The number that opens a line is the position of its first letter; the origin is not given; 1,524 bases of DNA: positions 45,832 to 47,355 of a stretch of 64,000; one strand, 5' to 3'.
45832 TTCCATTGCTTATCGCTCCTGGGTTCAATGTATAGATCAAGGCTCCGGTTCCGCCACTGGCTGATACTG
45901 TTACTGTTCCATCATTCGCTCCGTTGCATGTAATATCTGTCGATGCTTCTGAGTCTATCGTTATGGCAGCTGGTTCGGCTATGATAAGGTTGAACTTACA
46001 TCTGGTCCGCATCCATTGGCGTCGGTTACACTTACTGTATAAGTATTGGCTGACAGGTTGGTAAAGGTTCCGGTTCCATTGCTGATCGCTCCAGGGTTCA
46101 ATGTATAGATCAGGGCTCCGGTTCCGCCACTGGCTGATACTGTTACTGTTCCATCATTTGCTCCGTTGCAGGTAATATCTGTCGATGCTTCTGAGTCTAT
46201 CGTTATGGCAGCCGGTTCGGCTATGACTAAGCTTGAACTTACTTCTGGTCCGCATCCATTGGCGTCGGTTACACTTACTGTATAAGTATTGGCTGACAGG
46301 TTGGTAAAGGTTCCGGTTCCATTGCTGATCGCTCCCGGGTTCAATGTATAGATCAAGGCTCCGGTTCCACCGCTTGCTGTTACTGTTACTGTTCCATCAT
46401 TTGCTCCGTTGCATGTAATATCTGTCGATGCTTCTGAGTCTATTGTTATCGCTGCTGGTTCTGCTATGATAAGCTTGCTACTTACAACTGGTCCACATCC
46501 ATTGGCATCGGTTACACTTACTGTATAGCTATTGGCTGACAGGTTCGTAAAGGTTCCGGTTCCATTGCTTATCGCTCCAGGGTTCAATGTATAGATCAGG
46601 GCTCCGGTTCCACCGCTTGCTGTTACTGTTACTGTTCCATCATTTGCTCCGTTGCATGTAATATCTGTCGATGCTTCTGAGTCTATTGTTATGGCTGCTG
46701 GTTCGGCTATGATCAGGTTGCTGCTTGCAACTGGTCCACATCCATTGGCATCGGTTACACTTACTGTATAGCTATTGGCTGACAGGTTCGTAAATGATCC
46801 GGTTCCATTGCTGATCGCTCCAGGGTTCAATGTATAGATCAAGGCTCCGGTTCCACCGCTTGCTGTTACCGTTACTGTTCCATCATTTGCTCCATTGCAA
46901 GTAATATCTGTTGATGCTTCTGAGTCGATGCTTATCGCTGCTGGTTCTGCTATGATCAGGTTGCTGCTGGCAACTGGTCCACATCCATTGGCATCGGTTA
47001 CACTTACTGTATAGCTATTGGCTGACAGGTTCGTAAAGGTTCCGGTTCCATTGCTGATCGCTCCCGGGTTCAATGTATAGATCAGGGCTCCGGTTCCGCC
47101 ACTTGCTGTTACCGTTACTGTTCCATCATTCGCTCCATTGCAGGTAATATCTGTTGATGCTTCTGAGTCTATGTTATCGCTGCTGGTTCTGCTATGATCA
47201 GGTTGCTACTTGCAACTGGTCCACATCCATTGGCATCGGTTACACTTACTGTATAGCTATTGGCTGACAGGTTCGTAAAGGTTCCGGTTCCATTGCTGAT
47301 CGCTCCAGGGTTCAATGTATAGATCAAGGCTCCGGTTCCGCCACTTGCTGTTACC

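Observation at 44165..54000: About 40 tandem 243-bp repeats that are a mosaic of a few two-state sites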

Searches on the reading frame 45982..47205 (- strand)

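Call 12: search_protein_families(library=pfam, proteins=[window:45982-47205:-], max_evalue=0.001)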
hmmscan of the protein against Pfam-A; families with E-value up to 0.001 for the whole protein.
window:45982-47205:- (408 aa): 14 families
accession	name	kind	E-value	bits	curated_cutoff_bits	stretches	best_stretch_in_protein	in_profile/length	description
PF13573.12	SprB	-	6.6e-51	170.1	28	5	15-49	2-36/37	SprB repeat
PF13620.12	CarboxypepD_reg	-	4e-08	33.9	32.3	0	111-171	19-74/82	Carboxypeptidase regulatory-like domain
PF01356.24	A_amylase_inhib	-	7.7e-07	29.5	25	0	99-140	17-58/68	Alpha amylase inhibitor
PF17210.9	SdrD_B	-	8e-07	29.7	29.7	0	111-157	27-71/112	SdrD B-like domain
PF04151.21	PPC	-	8.1e-07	30.3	25.9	0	335-394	8-69/70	Bacterial pre-peptidase C-terminal domain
PF05171.18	HemS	-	1.6e-05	25.3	24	0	201-234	35-68/128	Haemin-degrading HemS.ChuX domain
PF13860.13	FlgD_ig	-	2.7e-05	24.5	27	0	94-139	7-53/79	FlgD Ig-like domain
PF15654.11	Tox-WTIP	-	7.3e-05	23.3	25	0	19-44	31-56/79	Toxin with a conserved tryptophan and TIP tripeptide motif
PF17290.8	Arena_ncap_C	-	8.7e-05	22.4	27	0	218-263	60-105/181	Arenavirus nucleocapsid C-terminal domain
PF12733.13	Cadherin-like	-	0.0001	23.1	24.2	0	11-46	48-85/89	Cadherin-like beta sandwich domain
PF20240.3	DUF6597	-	0.0001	22.8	27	0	161-215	36-89/103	Domain of unknown function (DUF6597)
PF23148.1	Gp77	-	0.00059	20.7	27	0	171-201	27-59/84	Podophage GP4 fiber-tail adaptor protein gp77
PF00058.23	Ldl_recept_b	-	0.00073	20.4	21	0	140-175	7-41/42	Low-density lipoprotein receptor repeat class B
PF25815.1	CTHRC1_C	-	0.00091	20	27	0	331-362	83-116/137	CTHRC1, C-terminal domain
